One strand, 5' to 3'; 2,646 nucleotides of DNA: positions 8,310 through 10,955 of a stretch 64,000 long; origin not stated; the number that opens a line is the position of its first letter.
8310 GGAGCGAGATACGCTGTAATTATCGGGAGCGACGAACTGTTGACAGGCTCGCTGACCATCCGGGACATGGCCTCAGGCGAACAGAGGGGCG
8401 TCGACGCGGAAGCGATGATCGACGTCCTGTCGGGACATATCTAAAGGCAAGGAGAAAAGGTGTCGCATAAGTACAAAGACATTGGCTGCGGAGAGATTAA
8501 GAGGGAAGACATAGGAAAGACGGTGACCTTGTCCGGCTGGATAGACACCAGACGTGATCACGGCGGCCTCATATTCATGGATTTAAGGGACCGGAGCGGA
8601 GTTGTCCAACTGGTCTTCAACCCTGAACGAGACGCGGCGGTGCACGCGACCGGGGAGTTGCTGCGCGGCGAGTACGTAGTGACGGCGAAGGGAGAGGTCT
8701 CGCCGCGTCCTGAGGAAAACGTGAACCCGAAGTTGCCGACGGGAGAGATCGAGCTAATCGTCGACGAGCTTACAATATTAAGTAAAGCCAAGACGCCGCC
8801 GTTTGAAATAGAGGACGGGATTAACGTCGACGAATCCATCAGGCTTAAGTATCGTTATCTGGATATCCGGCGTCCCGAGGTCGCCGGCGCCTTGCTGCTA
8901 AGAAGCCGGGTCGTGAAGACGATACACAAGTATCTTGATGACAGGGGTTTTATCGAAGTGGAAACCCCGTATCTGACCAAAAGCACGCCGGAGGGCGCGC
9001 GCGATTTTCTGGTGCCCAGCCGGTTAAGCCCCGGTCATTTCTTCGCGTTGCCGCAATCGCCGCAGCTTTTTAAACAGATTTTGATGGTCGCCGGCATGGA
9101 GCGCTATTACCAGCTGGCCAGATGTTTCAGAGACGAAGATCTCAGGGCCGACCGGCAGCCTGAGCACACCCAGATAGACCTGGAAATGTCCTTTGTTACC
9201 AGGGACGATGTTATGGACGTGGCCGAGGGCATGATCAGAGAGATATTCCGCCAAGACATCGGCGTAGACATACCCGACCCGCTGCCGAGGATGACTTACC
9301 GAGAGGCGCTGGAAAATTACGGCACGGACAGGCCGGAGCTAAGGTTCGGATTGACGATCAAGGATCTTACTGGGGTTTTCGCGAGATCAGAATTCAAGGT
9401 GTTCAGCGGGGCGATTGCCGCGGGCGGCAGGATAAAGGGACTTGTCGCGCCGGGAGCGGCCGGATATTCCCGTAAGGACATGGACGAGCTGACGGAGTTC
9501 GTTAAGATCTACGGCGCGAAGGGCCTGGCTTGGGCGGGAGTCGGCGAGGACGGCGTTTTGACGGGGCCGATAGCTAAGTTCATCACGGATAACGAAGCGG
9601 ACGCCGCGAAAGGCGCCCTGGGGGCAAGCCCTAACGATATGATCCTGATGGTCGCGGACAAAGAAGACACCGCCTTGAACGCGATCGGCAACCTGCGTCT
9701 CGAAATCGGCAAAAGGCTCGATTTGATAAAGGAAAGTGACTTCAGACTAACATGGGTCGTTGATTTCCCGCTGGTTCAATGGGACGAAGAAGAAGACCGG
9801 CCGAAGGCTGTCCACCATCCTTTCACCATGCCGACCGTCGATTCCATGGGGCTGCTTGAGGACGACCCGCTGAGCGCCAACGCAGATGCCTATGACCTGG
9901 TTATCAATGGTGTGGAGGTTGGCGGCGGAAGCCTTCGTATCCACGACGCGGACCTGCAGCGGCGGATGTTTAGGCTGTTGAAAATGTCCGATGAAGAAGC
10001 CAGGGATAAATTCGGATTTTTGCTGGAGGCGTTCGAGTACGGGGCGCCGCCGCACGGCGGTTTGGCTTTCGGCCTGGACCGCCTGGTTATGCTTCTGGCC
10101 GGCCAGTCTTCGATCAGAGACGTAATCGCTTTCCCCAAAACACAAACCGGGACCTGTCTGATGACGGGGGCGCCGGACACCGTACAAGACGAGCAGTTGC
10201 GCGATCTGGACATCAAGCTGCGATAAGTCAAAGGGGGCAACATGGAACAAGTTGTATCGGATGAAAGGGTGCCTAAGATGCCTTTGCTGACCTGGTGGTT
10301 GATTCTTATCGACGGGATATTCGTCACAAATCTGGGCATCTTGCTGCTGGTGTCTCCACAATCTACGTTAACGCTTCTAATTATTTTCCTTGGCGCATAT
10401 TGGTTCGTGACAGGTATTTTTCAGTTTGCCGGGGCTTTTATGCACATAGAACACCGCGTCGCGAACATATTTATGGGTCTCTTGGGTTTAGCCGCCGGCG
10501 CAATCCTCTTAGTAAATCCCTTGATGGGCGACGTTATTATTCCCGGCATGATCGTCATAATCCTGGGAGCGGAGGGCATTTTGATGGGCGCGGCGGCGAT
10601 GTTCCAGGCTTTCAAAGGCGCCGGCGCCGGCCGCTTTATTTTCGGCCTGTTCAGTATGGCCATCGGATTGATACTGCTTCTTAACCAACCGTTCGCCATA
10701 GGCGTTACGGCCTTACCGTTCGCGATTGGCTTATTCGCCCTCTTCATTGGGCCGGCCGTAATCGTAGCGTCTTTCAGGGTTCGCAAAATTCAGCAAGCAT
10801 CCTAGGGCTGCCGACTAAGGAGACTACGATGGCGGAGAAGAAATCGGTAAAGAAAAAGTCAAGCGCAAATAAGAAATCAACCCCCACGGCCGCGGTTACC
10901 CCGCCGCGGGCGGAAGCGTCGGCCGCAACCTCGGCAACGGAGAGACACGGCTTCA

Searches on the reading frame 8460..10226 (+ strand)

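Call 24: search_protein_families(library=pfam, proteins=[window:8460-10226:+], max_evalue=0.00001)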
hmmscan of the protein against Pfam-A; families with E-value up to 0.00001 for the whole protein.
window:8460-10226:+ (588 aa): 3 families
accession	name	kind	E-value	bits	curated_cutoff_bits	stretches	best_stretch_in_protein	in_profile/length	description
PF00152.25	tRNA-synt_2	-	9.8e-124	412.8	25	1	124-562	1-308/308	tRNA synthetases class II (D, K and N)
PF02938.19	GAD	-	3.3e-26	91.8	23.4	1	315-408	1-94/95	GAD domain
PF01336.31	tRNA_anti-codon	-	3e-17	62.8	27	1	22-107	1-75/75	OB-fold nucleic acid binding domain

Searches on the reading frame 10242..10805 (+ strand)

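Call 24: search_protein_families(library=pfam, proteins=[window:10242-10805:+], max_evalue=0.00001)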
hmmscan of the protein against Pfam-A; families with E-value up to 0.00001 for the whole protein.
window:10242-10805:+ (187 aa): 1 family
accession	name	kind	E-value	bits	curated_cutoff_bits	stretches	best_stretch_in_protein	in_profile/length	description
PF03729.18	DUF308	-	2.4e-10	40.9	25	1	24-91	2-73/73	Short repeat of unknown function (DUF308)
